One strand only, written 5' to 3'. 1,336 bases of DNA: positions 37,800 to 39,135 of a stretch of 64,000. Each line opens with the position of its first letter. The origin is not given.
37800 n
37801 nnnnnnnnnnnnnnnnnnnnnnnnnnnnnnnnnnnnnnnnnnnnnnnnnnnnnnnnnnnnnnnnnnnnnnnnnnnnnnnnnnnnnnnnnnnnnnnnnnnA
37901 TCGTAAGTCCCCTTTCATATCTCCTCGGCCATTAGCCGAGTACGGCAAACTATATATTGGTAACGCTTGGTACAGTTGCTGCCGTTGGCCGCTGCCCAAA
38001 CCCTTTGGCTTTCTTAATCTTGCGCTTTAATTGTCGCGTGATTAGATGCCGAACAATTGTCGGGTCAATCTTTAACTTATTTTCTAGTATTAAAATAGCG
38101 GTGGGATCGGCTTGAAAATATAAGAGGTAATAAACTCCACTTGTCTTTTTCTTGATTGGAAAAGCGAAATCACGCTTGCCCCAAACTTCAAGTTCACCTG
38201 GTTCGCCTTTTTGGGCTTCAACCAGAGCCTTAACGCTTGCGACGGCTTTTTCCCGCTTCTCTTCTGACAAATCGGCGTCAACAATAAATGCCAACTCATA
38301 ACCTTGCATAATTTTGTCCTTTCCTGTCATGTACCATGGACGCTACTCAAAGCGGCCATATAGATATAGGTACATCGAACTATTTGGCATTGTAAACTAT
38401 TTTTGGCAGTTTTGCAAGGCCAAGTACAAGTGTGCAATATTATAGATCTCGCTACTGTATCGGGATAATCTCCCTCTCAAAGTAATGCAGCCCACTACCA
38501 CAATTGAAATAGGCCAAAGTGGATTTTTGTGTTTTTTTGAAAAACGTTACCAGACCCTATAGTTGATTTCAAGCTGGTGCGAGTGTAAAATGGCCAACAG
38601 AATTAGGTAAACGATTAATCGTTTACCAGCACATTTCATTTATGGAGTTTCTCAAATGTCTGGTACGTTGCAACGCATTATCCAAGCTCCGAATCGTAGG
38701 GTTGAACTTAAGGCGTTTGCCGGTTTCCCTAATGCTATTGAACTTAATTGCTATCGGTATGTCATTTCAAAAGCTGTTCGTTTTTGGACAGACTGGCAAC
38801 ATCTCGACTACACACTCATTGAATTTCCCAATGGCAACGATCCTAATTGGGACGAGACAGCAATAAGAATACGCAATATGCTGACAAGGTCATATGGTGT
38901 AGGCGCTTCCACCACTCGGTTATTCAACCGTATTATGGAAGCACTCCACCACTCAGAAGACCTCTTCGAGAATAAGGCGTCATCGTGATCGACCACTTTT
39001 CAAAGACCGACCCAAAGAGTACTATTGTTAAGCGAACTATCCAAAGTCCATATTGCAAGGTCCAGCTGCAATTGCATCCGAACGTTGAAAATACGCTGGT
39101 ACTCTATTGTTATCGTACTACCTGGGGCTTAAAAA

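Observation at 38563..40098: Tandem triplicated ~110-aa ORFan family plus a fourth gene, inserted between rpsF-ssb-rpsR and ychF with its own promoter and terminator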

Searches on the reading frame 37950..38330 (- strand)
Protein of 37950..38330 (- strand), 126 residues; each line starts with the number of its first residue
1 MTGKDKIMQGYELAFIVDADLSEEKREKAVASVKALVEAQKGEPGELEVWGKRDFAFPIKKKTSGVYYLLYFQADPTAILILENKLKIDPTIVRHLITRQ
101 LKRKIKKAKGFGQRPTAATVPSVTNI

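Call 15: search_protein_families(library=pfam, proteins=[window:37950-38330:-], max_evalue=0.001)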
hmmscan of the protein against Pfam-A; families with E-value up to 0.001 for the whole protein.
window:37950-38330:- (126 aa): 1 family
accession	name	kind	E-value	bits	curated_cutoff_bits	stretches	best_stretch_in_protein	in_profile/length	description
PF01250.22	Ribosomal_S6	-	2.6e-26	92.1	27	1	11-99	2-90/90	Ribosomal protein S6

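Call 32: find_related_loci(query=window:37953-38330:-, collection=metagenome_contigs, flank=10000)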
Query window:37953-38330:- (126 aa) in metagenome_contigs; peptide patterns used: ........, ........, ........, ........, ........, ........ (x = any residue, [..] = any of these).
271 stretches matched a pattern, but none encodes a relative of the query by tblastn (E <= 1e-3).

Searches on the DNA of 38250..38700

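Call 66: search_rna_families(source=window, start=38250, end=38700, threshold=evalue, max_evalue=5, show_alignments=2)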
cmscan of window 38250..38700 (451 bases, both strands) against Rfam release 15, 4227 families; matches with E-value up to 5: 1.
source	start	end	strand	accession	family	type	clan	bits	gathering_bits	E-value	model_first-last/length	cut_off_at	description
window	38466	38592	-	RF01402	STnc150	Gene; sRNA;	-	13.6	60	1.4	1-267/267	no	STnc150 Hfq binding RNA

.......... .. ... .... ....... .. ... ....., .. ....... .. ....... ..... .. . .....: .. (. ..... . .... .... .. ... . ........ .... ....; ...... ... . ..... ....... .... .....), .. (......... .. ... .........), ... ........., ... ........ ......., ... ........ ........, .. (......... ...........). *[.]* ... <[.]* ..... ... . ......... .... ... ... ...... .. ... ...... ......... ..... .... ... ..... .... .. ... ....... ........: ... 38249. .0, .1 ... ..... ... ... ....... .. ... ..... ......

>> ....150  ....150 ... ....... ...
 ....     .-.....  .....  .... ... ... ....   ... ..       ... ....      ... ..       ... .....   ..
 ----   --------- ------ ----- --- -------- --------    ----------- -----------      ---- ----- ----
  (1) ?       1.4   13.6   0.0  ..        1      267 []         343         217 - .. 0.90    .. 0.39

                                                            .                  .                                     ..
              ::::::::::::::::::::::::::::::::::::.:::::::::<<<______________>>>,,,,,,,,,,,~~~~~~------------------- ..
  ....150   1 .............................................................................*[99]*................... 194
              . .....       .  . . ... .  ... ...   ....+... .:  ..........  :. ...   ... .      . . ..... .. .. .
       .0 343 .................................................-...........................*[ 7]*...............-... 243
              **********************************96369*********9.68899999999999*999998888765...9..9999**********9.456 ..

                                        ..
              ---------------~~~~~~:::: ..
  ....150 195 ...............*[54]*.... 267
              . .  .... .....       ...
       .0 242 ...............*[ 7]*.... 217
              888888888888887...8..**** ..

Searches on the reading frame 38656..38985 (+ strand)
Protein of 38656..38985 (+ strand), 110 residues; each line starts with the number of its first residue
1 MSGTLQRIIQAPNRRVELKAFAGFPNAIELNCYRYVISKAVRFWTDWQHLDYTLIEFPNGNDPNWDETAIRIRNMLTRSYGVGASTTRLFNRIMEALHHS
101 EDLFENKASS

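Call 4: search_protein_families(library=pfam, proteins=[window:38656-38985:+], max_evalue=1)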
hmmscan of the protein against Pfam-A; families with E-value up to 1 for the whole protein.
window:38656-38985:+ (110 aa): 0 families

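Call 5: search_protein_families(library=phrogs, proteins=[window:38656-38985:+], max_evalue=1)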
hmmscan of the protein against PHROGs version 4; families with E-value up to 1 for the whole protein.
window:38656-38985:+ (110 aa): 0 families

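Call 6: search_protein_families(library=ncbifam, proteins=[window:38656-38985:+], max_evalue=1)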
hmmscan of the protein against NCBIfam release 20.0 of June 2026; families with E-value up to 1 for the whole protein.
window:38656-38985:+ (110 aa): 0 families

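Call 7: search_protein_families(library=padloc, proteins=[window:38656-38985:+], max_evalue=1)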
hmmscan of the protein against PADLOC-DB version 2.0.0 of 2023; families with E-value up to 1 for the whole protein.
window:38656-38985:+ (110 aa): 0 families

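Call 8: find_homologous_proteins(query=A1, max_evalue=0.01)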
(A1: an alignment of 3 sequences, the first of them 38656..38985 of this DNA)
Query A1 (3 sequences) (110 aa, profile of the alignment): 3 proteins with E <= 0.01 among 59 candidates.
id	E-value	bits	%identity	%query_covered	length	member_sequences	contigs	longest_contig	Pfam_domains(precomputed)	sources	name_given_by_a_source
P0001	5.5e-51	189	100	100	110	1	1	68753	-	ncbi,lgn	-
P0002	4.5e-48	180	36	97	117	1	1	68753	-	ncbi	-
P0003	4.3e-47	177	35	95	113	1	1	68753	-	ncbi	-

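Call 13: find_encoding_contigs(protein=P0001, flank=10000, max_places=6)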
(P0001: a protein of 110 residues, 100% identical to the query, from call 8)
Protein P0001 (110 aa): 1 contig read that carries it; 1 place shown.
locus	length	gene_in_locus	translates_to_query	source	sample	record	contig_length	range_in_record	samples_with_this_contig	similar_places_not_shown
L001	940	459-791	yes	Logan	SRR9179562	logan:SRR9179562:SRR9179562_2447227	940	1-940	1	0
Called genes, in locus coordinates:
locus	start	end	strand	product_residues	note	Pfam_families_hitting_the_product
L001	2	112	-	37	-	?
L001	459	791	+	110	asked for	-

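Call 22: search_protein_representatives(alignment_id=A1)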
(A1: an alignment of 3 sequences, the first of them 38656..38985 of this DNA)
Query: 3 sequences, 108 profile positions. Proteins with E-value up to 0.001 (for the whole library): 7; up to 1e-10: 3; up to 1e-30: 3. The best 7 are listed.
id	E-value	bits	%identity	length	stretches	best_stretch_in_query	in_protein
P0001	1.8e-51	189.0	-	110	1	1-108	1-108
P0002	1.4e-48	179.7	-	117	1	2-108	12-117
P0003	1.4e-47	176.5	-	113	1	1-105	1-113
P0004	5.0e-08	49.2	-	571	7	79-104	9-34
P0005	2.6e-05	40.5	-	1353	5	33-71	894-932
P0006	4.6e-04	36.5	-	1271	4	53-81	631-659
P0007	7.6e-04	35.8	-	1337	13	45-100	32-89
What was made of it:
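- The family has no homolog in 1.84 billion representatives or 5.8 billion clusters (calls 8, 22), so co-occurrence with a toxin cannot be shown anywhere.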

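Call 26: predict_structure(alignment_id=A1)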
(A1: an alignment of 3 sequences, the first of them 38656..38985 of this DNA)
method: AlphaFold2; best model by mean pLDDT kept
length: 110 residues; sequences in the alignment: 3
mean_pLDDT: 82.7   pTM: 0.74
mean pLDDT of the five models: 82.7, 82.2, 82.0, 79.8, 78.6
residues with pLDDT >= 90: 48; 70-90: 46; 50-70: 10; < 50: 6
segments of 3 or more residues with pLDDT < 50: 107-110
pLDDT, mean of each block of 10 residues (from residue 1): 70 89 85 84 76 87 89 93 90 89 57
secondary structure, 60 per line:
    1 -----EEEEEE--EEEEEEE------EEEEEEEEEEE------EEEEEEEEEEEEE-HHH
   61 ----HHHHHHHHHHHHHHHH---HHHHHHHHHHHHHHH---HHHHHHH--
elements in order: E6-11 E14-20 E27-37 E44-56 H65-80 H84-98 H102-108
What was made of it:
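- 38656..38988 (+): P1, paralog 1, 110 aa, ATG start, pI 7.9. AlphaFold2 pLDDT 82.7, pTM 0.74, four strands then three helices (call 26).
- Fold: pLDDT 82.7 (call 26). The AlphaFold model is confident (call 26).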

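Call 40: fold_search(model_id=the predicted structure, library=viral)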
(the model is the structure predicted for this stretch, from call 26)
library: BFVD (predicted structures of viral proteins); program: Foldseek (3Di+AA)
matches with E <= 10: 1320; with E <= 0.001: 0
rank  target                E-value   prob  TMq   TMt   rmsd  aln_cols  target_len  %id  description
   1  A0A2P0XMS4            9.3e-03  0.89  0.34  0.32  18.8       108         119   14  (no name in the UniProt tables at hand)
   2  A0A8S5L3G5            9.8e-03  0.80  0.31  0.29   6.8        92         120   14  Coat protein [ssRNA phage Gerhypos.4_53]
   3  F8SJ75                1.3e-02  0.97  0.35  0.20   4.5        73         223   18  Uncharacterized protein 232 [Pseudomonas phage PhiPA3]
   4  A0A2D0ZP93            1.5e-02  0.75  0.28  0.18  10.0        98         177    9  (no name in the UniProt tables at hand)
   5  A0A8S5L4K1            1.7e-02  0.51  0.25  0.23   8.8        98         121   16  Coat protein [ssRNA phage SRR5466337_3]
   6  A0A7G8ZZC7            2.8e-02  0.94  0.42  0.30   6.6        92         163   12  (no name in the UniProt tables at hand)
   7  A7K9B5                2.8e-02  0.51  0.27  0.25  11.3       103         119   11  Uncharacterized protein z505L [Chlorovirus heliozoae]
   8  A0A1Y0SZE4            3.0e-02  0.84  0.36  0.15  13.0       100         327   14  Uncharacterized protein [Pseudomonas phage Phabio]
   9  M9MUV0                3.2e-02  0.77  0.35  0.35   9.5       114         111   12  (no name in the UniProt tables at hand)
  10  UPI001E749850         4.3e-02  0.77  0.34  0.35   6.2        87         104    9  (no name look-up for this kind of identifier)
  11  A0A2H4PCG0            6.2e-02  0.21  0.23  0.18  13.8       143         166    9  (no name in the UniProt tables at hand)
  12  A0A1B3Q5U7            6.2e-02  0.12  0.19  0.07  17.4       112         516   14  Phage maturation protein [ssRNA phage DC]
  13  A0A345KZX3            6.6e-02  0.11  0.18  0.06  19.9       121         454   11  Portal protein [Microbacterium phage Sansa]
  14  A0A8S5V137            7.0e-02  0.89  0.34  0.47   5.2        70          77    8  Uncharacterized protein [Siphoviridae sp. ct3r22]
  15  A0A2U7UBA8            7.5e-02  0.30  0.26  0.15   7.6       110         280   13  Uncharacterized protein [Pandoravirus neocaledonia]
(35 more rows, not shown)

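Call 52: search_dna_similar(query=window:38656-38985:+, collection=phages, mode=protein, max_evalue=1, max_rows=5)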
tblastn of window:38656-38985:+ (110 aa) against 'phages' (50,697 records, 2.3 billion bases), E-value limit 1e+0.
No match.

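Call 53: search_dna_similar(query=window:38656-38985:+, collection=plasmids, mode=protein, max_evalue=1, max_rows=5)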
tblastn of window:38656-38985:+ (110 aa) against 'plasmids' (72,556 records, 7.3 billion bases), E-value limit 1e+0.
No match.

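Call 54: fold_search(model_id=the predicted structure, library=pdb)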
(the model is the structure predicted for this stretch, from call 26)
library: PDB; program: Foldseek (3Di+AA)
matches with E <= 10: 969; with E <= 0.001: 0
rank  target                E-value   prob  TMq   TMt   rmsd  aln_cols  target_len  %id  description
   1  7tdz_A                6.7e-02  0.63  0.34  0.04  18.6        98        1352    6  Cryo-EM model of protomer of the cytoplasmic ring of the nuclear pore complex from Xenopus laevis (released 2022-06-22)
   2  5ds1_C                6.7e-02  0.35  0.24  0.28  11.4        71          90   14  Core domain of the class II small heat-shock protein HSP 17.7 from Pisum sativum (released 2016-09-28)
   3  9doh_G                1.2e-01  0.23  0.22  0.08  16.2        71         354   14  Cryo-EM structure of LptB2FG apo-1 (released 2025-11-19)
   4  8w5t_B                1.8e-01  0.44  0.31  0.28   6.8        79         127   13  Cryo-EM structure of Qb-Ab57 (released 2025-02-26)
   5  2gia_G                2.0e-01  0.51  0.30  0.22   8.3        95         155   10  Crystal structures of trypanosoma bruciei MRP1/MRP2 (released 2006-09-05)
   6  1ygr_B                2.0e-01  0.13  0.23  0.07  13.6       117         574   13  Crystal structure of the tandem phosphatase domain of RPTP CD45 (released 2005-02-22)
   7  8y3t_A                2.1e-01  0.41  0.36  0.34   8.0        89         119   13  The self-assembled nanotube of CPC46A/Q70H (released 2024-11-06)
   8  3s3e_A                2.1e-01  0.15  0.25  0.12  12.7       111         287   15  Crystal structure of the catalytic domain of PTP10D from Drosophila melanogaster (released 2011-11-02)
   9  3df6_B                2.3e-01  0.30  0.25  0.27   4.4        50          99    8  The thermo- and acido-stable ORF-99 from the archaeal virus AFV1 (released 2009-06-16)
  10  8ow1_P                2.4e-01  0.20  0.26  0.13  12.0       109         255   11  Cryo-EM structure of the yeast Inner kinetochore bound to a CENP-A nucleosome. (released 2023-08-09)
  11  8rt1_A                2.7e-01  0.25  0.28  0.11   8.0        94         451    7  BTV15 VP5 at pH 9.0 (released 2024-09-04)
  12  3zwl_D                3.1e-01  0.54  0.25  0.09   4.2        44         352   14  Structure of eukaryotic translation initiation factor eIF3i complex with eIF3b C-terminus (655-700) (released 2011-10-05)
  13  4zor_C                3.1e-01  0.30  0.33  0.31   7.9        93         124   11  The structure of the S37P MS2 viral capsid assembly. (released 2016-09-07)
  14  7rtk_D                3.1e-01  0.16  0.26  0.24  15.6       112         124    6  Structure of the (NIAU)2 complex with N-terminal mutation of ISCU2 Y35D at 2.5 A resolution (released 2021-08-25)
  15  1ygu_A                3.1e-01  0.11  0.23  0.08  13.7       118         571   13  Crystal structure of the tandem phosphatase domains of RPTP CD45 with a pTyr peptide (released 2005-02-22)
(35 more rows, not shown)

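Call 58: search_solved_structures(query=A1, max_evalue=10, show_alignments=3)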
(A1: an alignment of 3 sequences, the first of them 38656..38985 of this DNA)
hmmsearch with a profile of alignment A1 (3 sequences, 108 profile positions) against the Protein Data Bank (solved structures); distinct sequences matched with E-value up to 10: 7.
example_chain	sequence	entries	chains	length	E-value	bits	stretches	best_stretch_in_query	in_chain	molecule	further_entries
8fuy_A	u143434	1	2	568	0.13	15.7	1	61-103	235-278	Glucose-6-phosphate 1-dehydrogenase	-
8u2w_A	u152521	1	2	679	0.15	15.5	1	62-103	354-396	Acetyl-coenzyme A synthetase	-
5aq1_A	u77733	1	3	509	0.3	14.5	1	68-102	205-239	GLUCOSE-6-PHOSPHATE DEHYDROGENASE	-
6d23_A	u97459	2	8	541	0.31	14.5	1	68-102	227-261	Glucose-6-phosphate 1-dehydrogenase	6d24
2cqq_A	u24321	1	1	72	1.1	12.7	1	45-82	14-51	DnaJ homolog subfamily C member 1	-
2cte_A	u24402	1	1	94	1.6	12.1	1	17-78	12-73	Vigilin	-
6vfi_A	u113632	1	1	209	7.1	10.1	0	67-100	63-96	O43_dn18A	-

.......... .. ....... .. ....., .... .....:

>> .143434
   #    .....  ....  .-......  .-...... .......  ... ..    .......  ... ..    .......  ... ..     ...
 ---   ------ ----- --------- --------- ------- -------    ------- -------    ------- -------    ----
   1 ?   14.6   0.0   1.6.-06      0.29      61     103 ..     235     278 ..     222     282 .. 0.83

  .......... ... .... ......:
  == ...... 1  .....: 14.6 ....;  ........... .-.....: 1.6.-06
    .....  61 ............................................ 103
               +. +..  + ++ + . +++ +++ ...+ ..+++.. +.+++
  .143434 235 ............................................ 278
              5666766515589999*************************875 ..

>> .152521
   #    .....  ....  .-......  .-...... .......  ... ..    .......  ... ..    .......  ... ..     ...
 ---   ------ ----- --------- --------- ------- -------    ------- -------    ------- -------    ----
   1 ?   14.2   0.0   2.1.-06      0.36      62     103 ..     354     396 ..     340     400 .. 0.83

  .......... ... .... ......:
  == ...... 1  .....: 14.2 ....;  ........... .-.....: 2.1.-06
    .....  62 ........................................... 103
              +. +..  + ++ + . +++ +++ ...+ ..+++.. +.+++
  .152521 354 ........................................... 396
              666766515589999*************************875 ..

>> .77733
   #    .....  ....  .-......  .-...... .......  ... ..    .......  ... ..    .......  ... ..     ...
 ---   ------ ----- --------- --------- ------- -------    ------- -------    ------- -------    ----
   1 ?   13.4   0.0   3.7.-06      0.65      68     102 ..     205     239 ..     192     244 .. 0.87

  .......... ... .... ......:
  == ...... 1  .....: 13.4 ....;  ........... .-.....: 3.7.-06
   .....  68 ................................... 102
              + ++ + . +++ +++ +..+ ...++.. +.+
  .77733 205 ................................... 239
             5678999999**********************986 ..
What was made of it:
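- There is no sequence match to any nucleic-acid-binding family (calls 4-6, 58).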

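Call 70: find_related_loci(query=A1, collection=viral_contigs, flank=5000)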
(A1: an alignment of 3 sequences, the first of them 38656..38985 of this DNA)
Query A1 (110 aa) in viral_contigs; peptide patterns used: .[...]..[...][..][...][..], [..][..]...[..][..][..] (x = any residue, [..] = any of these).
60 stretches matched a pattern, but none encodes a relative of the query by tblastn (E <= 1e-3).

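Call 71: find_related_loci(query=A1, collection=metagenome_contigs, flank=10000)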
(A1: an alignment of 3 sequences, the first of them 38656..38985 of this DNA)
Query A1 (110 aa) in metagenome_contigs; peptide patterns used: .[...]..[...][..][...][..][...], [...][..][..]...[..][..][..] (x = any residue, [..] = any of these).
200 stretches matched a pattern, but none encodes a relative of the query by tblastn (E <= 1e-3).
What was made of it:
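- Tried and rejected: Metagenome scans with rpsF peptides and with the family's conserved motifs found nothing (calls 32, 71).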

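Call 73: list_cluster_members(proteins=[P0001, P0002, P0003, P0008, P0009])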
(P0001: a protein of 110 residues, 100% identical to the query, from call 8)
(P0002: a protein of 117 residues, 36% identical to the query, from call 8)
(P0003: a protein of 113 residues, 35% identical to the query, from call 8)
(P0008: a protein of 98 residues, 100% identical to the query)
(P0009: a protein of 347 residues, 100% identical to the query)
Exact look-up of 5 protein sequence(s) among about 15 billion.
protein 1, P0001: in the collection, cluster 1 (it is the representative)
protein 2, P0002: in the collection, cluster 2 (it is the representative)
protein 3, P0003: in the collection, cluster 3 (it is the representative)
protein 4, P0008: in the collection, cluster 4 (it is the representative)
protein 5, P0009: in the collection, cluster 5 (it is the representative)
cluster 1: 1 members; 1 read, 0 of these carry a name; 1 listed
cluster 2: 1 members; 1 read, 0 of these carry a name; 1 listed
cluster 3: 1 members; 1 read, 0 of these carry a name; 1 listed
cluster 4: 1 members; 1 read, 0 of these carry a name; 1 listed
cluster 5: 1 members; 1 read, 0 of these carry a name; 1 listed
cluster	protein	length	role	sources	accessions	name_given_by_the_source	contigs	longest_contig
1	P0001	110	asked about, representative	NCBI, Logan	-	-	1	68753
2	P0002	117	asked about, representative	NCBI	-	-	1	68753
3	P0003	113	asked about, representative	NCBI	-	-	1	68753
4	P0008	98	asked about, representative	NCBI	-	-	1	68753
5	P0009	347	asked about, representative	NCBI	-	-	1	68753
